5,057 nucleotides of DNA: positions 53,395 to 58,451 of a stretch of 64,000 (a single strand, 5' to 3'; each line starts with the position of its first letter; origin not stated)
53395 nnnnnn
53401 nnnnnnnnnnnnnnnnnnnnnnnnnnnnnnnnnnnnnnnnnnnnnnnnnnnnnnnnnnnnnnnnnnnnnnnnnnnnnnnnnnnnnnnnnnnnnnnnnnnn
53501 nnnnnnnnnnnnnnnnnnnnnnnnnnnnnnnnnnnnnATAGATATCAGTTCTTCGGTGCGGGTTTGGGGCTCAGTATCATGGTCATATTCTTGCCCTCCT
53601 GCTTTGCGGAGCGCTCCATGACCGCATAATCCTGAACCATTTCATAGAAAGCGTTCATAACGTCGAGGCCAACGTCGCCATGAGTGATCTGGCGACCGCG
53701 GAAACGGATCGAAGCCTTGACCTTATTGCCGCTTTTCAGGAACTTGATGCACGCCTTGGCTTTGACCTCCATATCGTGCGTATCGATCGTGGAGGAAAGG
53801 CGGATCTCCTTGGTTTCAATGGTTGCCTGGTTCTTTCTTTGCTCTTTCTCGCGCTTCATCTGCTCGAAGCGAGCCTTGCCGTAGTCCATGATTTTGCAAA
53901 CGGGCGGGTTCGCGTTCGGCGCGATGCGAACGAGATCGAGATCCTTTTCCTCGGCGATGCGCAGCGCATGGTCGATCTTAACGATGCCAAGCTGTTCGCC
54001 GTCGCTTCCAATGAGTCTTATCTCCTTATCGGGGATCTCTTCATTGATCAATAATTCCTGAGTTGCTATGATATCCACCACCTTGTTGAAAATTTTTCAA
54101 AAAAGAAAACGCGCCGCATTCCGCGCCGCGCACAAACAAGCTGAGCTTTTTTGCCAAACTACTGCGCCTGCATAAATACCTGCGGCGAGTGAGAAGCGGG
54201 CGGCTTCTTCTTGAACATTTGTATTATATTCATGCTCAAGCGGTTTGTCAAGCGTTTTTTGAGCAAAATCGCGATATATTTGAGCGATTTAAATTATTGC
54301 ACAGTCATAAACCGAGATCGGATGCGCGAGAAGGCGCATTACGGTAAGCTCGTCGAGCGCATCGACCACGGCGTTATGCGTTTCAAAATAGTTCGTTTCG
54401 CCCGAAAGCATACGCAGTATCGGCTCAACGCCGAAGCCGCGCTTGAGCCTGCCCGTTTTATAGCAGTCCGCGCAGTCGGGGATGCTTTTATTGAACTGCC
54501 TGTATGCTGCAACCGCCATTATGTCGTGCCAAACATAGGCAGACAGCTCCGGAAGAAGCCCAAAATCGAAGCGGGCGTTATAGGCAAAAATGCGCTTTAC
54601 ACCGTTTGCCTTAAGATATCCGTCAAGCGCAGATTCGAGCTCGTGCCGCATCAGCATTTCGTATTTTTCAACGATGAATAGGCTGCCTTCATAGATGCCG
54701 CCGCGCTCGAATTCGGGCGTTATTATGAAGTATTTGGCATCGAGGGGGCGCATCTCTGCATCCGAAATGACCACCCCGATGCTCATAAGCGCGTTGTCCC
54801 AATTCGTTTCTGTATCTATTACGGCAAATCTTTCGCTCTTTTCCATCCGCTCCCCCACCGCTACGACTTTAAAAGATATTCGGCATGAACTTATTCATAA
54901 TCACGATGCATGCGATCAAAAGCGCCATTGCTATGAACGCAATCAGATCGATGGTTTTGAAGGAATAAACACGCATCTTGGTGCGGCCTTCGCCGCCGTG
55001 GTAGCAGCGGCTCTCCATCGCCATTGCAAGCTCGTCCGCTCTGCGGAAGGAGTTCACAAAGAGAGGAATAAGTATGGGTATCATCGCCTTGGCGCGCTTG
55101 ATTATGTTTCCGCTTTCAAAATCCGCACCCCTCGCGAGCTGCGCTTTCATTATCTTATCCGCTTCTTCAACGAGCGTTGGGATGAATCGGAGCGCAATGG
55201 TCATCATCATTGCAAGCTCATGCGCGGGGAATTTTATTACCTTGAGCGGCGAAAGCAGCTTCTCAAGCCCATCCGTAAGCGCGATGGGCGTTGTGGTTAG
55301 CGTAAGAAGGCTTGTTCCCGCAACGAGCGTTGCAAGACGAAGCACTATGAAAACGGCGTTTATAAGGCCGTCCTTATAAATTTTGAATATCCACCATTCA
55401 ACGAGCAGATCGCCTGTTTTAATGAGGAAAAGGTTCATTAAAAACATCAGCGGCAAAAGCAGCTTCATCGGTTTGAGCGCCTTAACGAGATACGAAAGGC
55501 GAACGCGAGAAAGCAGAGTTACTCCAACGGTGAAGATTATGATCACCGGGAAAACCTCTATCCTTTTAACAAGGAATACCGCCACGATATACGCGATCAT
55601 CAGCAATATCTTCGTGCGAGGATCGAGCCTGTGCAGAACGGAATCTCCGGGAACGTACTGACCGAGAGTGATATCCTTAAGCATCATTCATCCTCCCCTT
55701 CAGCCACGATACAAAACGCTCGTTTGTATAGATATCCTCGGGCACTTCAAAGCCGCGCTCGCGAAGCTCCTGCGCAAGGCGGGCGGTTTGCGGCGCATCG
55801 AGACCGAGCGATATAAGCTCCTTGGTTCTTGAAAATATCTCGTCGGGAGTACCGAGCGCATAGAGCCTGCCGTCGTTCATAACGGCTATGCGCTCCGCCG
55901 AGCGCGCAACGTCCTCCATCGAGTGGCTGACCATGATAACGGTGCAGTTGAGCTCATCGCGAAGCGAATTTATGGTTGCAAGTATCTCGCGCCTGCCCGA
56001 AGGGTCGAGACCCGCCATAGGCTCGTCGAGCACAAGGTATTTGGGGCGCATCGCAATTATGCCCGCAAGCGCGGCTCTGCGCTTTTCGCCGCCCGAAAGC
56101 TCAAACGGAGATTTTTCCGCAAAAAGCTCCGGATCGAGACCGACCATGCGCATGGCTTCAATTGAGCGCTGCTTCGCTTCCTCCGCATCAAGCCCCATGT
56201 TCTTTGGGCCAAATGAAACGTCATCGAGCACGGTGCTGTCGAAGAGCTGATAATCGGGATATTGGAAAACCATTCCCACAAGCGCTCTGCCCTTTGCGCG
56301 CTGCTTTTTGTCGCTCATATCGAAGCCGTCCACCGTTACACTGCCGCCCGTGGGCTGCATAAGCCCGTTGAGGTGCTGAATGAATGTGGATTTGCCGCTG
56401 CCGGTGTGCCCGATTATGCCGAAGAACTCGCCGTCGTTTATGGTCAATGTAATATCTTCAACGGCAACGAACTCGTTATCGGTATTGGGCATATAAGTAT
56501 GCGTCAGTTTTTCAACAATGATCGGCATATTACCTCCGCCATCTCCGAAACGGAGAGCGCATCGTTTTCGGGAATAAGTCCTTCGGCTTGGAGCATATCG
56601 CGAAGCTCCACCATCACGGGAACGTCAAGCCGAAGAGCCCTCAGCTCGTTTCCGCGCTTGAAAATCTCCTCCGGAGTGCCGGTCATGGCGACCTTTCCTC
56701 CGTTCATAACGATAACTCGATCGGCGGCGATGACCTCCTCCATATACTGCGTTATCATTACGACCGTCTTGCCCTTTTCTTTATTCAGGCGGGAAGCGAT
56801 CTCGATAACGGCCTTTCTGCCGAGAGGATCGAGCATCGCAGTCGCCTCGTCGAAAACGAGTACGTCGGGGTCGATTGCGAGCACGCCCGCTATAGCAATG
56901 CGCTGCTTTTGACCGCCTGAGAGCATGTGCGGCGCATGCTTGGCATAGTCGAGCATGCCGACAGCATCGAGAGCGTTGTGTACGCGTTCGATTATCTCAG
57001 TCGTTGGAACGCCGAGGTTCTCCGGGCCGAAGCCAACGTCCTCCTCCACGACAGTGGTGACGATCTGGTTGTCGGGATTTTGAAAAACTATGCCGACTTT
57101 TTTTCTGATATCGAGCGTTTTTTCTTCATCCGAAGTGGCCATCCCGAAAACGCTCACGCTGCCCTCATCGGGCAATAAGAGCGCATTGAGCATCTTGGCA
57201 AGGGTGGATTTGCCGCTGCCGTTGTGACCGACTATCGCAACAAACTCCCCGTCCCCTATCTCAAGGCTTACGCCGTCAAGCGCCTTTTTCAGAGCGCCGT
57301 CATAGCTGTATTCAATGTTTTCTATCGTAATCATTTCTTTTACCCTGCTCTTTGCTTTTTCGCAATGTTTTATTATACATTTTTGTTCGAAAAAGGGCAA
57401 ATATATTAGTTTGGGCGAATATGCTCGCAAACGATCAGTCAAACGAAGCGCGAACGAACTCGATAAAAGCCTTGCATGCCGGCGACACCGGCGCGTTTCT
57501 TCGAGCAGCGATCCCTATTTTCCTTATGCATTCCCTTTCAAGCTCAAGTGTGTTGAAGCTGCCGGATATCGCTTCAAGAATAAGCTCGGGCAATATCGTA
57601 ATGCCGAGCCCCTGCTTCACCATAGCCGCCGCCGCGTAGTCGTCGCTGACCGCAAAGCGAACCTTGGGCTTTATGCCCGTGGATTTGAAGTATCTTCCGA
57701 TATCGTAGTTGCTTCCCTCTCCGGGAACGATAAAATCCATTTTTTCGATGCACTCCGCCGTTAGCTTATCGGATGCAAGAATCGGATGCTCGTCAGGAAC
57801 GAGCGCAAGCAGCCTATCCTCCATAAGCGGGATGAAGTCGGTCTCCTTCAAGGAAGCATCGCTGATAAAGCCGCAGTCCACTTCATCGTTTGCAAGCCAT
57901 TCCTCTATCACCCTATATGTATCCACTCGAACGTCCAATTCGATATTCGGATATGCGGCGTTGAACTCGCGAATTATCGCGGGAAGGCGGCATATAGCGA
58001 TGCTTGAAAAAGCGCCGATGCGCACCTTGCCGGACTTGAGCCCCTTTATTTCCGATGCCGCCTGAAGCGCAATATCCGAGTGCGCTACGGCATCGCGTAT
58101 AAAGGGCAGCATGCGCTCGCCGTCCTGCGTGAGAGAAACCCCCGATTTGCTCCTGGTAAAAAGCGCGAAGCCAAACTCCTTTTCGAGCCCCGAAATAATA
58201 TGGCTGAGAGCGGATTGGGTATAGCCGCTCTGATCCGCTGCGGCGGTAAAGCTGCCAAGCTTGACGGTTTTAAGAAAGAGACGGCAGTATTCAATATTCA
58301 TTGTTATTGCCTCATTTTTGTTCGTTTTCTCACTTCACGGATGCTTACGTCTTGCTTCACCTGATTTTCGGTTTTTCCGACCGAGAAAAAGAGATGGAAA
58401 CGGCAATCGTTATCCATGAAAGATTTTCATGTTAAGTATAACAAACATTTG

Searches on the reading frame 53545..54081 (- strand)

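Call 18: search_protein_families(library=pfam, proteins=[window:53545-54081:-], max_evalue=0.01)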
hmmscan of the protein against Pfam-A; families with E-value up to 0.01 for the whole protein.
window:53545-54081:- (178 aa): 2 families
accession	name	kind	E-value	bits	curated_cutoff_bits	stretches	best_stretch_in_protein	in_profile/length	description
PF00707.27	IF3_C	-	8.7e-34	115.8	34.8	1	88-173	1-86/86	Translation initiation factor IF-3, C-terminal domain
PF05198.21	IF3_N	-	1.5e-33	115.2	26.9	1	12-81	1-70/70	Translation initiation factor IF-3, N-terminal domain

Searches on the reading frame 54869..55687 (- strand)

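Call 18: search_protein_families(library=pfam, proteins=[window:54869-55687:-], max_evalue=0.01)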
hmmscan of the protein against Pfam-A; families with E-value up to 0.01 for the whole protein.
window:54869-55687:- (272 aa): 1 family
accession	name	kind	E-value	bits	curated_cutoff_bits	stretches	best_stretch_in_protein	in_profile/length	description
PF02361.21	CbiQ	-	6.5e-51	173.5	25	1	15-237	2-215/216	Cobalt transport protein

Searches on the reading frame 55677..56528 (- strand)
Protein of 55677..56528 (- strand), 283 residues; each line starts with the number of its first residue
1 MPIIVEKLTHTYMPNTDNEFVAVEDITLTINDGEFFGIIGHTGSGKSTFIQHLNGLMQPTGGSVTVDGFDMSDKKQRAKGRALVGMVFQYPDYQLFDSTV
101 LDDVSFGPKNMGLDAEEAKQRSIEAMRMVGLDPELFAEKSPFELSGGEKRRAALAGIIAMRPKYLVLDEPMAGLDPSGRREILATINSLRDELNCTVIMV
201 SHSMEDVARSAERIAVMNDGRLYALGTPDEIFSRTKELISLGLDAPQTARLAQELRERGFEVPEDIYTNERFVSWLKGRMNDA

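Call 18: search_protein_families(library=pfam, proteins=[window:55677-56528:-], max_evalue=0.01)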
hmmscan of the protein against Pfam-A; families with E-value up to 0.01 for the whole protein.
window:55677-56528:- (283 aa): 7 families
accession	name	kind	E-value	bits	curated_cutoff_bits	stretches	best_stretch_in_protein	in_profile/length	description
PF00005.33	ABC_tran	-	1.6e-28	100.5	25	1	24-172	2-137/137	ABC transporter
PF13304.12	AAA_21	-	2e-09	38.4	27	1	140-204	234-300/304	AAA domain, putative AbiEii toxin, Type IV TA system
PF02463.25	SMC_N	-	3.7e-08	33.5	40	1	33-215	24-212/220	RecF/RecN/SMC N terminal domain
PF13555.12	AAA_29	-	0.0014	18.8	27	1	29-60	18-49/61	P-loop containing region of AAA domain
PF13481.12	AAA_25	-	0.002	18.2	27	0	180-203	167-190/195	AAA domain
PF13175.12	AAA_15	-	0.0021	18.2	32.1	0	24-81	15-75/374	AAA ATPase domain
PF05621.17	TniB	-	0.0064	16.4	22.4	0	149-200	107-160/189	Bacterial TniB protein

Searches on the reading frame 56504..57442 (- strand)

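Call 18: search_protein_families(library=pfam, proteins=[window:56504-57442:-], max_evalue=0.01)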
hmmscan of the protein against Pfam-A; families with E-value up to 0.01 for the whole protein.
window:56504-57442:- (312 aa): 9 families
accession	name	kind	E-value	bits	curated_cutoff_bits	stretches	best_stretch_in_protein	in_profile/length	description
PF00005.33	ABC_tran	-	4e-32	112.1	25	1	55-202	1-137/137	ABC transporter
PF02463.25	SMC_N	-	1.9e-10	41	40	1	65-236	24-203/220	RecF/RecN/SMC N terminal domain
PF13401.12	AAA_22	-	2.4e-06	28.3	27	1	66-232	6-123/130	AAA domain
PF13304.12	AAA_21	-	3.7e-05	24.4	27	0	67-89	1-23/304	AAA domain, putative AbiEii toxin, Type IV TA system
PF13555.12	AAA_29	-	4.4e-05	23.6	27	1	56-93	13-50/61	P-loop containing region of AAA domain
PF13175.12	AAA_15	-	0.00042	20.5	32.1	1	65-120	24-83/374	AAA ATPase domain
PF20720.3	nSTAND3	-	0.00056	20.1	27.2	1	66-111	18-62/155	Novel STAND NTPase 3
PF13476.12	AAA_23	-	0.0017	19.5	27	1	59-91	14-45/201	AAA domain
PF13191.12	AAA_16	-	0.0065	17.4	32.6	0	53-92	14-51/167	AAA ATPase domain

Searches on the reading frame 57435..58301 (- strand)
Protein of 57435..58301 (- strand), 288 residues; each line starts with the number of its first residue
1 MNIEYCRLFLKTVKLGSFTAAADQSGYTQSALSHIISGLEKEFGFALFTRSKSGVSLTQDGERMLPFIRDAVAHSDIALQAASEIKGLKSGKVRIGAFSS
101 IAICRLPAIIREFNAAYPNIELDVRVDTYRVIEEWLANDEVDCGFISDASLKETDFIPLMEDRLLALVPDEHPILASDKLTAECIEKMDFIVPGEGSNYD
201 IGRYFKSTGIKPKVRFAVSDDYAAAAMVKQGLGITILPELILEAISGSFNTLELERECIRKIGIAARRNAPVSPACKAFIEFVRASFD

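Call 18: search_protein_families(library=pfam, proteins=[window:57435-58301:-], max_evalue=0.01)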
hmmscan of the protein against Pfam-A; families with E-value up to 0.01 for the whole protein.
window:57435-58301:- (288 aa): 2 families
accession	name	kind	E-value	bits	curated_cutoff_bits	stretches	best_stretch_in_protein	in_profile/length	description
PF03466.25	LysR_substrate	-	2.3e-42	145.2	28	1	87-287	2-208/209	LysR substrate binding domain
PF00126.33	HTH_1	-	6.1e-18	65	26.6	1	6-62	4-60/60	Bacterial regulatory helix-turn-helix protein, lysR family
